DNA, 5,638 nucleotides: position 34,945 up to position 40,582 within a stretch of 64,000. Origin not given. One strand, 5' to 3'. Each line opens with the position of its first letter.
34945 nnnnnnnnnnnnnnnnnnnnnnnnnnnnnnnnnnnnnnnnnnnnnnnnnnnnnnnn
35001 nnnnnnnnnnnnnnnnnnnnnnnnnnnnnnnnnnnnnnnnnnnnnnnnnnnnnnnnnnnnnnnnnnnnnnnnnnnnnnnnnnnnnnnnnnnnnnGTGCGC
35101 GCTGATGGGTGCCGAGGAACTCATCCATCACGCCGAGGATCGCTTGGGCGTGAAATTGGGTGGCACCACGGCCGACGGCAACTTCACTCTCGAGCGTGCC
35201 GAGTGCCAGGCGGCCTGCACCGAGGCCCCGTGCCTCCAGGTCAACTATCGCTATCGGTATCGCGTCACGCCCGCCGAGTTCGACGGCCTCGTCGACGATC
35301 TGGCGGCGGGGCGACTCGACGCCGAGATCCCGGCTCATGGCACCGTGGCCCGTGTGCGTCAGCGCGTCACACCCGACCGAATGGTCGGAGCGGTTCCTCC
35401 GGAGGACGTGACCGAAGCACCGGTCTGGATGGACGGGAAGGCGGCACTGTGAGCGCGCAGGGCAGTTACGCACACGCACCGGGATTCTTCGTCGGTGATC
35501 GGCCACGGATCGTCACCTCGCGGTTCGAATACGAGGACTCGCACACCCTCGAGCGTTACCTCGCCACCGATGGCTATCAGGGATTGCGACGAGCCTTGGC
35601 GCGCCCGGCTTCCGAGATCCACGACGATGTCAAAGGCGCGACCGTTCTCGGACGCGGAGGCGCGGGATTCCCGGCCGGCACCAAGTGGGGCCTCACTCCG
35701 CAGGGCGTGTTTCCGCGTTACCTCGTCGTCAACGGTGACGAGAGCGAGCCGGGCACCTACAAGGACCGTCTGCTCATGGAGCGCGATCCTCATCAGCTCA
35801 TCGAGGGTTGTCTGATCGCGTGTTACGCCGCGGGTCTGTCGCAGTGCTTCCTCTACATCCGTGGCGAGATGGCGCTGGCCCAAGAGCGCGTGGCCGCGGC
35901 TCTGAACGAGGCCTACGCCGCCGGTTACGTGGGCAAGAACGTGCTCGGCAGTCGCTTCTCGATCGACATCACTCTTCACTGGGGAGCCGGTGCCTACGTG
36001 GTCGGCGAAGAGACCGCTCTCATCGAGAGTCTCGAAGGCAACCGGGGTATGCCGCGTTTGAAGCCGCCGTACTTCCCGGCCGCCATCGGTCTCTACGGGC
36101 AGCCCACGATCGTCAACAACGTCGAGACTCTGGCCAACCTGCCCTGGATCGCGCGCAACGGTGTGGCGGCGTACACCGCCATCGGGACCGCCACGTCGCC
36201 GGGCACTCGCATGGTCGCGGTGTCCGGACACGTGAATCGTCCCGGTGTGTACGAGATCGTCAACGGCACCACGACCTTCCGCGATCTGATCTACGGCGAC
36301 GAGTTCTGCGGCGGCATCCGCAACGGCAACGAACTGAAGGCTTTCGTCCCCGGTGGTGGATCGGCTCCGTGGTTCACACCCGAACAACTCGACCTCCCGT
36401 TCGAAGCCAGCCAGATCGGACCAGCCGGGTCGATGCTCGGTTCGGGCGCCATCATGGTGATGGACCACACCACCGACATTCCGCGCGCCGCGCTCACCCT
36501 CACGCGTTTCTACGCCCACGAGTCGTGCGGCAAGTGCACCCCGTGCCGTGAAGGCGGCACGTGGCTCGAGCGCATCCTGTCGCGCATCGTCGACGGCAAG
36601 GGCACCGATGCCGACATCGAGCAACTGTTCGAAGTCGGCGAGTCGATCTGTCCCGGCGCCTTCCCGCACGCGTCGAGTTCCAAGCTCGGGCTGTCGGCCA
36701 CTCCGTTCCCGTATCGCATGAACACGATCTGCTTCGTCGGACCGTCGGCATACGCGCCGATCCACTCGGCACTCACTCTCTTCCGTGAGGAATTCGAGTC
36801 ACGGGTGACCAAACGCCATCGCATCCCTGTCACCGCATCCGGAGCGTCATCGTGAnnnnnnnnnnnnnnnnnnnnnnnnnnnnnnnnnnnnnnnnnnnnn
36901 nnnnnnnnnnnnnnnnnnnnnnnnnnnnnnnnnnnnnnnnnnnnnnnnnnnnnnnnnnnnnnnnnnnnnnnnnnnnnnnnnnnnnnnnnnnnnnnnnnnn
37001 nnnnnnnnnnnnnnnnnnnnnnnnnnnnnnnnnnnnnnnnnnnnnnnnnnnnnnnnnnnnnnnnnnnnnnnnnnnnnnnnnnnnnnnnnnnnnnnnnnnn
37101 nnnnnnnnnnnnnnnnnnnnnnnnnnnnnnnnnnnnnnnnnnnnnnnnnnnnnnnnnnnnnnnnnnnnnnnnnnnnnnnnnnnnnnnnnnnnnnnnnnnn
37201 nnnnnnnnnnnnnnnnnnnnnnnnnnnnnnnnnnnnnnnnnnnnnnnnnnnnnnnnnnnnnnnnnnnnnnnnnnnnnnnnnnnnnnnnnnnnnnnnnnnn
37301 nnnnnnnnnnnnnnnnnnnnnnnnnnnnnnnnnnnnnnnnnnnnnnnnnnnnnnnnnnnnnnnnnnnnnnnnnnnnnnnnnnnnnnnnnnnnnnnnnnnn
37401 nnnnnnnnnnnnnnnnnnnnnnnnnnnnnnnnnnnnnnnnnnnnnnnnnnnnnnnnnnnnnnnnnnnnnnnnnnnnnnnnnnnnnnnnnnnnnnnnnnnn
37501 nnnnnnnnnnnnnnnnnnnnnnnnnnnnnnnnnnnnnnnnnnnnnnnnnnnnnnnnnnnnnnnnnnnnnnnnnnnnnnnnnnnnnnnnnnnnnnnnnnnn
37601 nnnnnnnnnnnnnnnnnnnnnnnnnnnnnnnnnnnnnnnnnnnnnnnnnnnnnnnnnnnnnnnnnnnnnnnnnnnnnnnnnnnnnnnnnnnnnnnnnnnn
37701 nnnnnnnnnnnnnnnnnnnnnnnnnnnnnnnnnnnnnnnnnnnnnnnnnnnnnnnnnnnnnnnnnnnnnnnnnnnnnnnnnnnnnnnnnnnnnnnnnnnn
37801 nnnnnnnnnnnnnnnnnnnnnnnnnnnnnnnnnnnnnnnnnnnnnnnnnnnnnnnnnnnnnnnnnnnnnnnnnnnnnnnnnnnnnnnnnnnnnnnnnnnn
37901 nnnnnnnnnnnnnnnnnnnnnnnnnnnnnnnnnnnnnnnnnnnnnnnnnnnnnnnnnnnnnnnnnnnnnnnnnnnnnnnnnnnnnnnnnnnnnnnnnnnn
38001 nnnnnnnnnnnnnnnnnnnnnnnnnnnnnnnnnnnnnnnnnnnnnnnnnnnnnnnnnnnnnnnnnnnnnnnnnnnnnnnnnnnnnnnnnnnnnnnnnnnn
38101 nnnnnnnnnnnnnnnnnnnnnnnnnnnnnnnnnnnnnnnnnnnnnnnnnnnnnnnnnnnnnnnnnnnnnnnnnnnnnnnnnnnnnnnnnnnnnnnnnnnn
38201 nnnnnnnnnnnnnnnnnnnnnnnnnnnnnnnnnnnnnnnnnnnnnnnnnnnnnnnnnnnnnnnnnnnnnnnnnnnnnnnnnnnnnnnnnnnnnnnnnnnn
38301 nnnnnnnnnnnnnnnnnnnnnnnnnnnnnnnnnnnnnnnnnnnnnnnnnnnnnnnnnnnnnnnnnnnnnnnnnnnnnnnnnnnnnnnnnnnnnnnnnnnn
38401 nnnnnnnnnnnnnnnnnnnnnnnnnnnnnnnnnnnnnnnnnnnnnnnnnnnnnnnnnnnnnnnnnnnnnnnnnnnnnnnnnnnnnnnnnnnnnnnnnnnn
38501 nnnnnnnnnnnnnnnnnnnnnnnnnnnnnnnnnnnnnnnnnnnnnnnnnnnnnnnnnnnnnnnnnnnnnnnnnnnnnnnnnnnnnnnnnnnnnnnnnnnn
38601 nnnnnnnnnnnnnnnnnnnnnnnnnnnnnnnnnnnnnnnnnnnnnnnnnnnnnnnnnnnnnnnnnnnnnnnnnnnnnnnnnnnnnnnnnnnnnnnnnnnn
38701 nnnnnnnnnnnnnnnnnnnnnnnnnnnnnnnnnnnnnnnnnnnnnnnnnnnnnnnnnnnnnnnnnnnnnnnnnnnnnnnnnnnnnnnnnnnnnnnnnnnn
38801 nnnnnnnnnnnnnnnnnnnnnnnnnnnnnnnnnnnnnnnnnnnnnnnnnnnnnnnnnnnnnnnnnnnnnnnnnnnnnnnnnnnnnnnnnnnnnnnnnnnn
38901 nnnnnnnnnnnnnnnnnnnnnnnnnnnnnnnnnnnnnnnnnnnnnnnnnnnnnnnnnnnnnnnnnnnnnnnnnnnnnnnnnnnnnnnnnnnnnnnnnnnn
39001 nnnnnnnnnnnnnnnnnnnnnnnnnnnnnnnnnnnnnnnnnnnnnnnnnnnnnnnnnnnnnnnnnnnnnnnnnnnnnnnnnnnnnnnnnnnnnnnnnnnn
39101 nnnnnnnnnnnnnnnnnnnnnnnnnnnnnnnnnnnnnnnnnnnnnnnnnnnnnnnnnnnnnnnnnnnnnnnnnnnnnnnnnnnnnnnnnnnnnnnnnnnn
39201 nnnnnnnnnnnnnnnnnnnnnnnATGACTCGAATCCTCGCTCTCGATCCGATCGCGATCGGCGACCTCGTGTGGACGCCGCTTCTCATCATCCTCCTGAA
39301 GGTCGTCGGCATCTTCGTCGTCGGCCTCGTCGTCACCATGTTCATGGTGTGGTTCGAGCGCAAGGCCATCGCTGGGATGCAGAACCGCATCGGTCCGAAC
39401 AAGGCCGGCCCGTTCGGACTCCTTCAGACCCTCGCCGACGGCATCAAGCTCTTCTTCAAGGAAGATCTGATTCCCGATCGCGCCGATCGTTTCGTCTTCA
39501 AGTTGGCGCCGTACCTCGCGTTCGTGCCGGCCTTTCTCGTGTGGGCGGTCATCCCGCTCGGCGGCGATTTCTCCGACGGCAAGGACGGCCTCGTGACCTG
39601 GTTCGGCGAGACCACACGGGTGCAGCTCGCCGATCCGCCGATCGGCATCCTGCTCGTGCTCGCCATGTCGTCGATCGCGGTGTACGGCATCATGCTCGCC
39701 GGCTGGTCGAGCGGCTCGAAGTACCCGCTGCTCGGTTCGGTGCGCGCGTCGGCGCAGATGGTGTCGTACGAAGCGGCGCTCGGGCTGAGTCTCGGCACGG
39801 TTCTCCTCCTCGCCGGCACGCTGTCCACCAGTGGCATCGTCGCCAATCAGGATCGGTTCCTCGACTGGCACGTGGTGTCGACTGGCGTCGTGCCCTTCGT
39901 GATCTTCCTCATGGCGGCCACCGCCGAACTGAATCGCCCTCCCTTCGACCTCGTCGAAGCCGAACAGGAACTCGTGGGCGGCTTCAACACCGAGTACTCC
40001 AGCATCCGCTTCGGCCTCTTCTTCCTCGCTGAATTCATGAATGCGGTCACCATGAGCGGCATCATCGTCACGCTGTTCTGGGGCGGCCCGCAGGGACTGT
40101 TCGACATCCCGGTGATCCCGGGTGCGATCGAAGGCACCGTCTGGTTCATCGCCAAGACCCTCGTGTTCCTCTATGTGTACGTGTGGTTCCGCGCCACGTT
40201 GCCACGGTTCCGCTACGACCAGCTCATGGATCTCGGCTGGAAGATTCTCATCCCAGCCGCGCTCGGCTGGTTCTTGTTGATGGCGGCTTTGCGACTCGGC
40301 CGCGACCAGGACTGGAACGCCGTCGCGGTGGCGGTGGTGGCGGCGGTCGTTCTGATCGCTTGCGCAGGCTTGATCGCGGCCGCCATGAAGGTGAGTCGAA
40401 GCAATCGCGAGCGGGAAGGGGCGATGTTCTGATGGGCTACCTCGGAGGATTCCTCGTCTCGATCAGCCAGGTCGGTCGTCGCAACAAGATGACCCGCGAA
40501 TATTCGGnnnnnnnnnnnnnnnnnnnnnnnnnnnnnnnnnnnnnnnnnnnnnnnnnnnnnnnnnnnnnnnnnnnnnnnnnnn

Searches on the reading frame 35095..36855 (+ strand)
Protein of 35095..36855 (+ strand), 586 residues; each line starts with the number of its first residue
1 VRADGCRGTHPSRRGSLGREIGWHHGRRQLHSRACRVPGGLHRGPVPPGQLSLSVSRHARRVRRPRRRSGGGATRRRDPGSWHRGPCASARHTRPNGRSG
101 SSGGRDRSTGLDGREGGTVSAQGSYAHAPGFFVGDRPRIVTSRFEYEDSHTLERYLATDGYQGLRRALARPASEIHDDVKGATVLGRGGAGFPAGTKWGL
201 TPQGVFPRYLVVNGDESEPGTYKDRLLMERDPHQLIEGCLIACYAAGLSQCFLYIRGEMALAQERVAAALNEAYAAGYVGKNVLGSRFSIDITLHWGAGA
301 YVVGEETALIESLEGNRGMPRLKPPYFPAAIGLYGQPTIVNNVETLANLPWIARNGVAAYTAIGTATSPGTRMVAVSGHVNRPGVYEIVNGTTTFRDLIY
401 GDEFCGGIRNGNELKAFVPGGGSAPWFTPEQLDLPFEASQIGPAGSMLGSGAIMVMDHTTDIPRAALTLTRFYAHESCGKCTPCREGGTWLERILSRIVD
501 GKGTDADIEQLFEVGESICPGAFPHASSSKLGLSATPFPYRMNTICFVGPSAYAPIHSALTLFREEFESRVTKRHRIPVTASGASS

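Call 86: search_protein_families(library=pfam, proteins=[window:35095-36855:+], max_evalue=1e-8)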
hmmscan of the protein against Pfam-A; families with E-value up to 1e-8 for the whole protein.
window:35095-36855:+ (586 aa): 2 families
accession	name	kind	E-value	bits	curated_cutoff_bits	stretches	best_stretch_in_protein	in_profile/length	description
PF01512.22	Complex1_51K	-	2.8e-44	151.1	31.2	1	179-350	1-149/150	Nuo51 FMN-binding domain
PF10589.14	NADH_4Fe-4S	-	4.1e-23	81.5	23.5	1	465-519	2-56/85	NADH-ubiquinone oxidoreductase-F iron-sulfur binding region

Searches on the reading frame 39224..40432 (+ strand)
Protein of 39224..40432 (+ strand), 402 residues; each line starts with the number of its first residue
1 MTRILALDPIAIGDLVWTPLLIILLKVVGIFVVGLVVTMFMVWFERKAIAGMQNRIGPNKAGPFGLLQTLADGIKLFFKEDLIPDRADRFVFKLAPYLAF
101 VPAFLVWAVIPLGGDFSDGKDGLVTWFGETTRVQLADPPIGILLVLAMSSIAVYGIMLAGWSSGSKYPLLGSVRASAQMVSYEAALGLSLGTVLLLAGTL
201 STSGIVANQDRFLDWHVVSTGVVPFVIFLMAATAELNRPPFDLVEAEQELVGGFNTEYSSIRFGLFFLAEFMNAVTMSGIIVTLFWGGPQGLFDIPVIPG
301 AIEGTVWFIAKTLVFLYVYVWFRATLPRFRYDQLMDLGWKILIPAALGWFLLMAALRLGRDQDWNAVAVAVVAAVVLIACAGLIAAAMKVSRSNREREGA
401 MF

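Call 86: search_protein_families(library=pfam, proteins=[window:39224-40432:+], max_evalue=1e-8)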
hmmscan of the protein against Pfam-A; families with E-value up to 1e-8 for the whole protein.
window:39224-40432:+ (402 aa): 1 family
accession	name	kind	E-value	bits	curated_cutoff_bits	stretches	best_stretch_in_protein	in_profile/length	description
PF00146.26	NADHdh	-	2.7e-118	395.1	27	1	26-354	2-298/298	NADH dehydrogenase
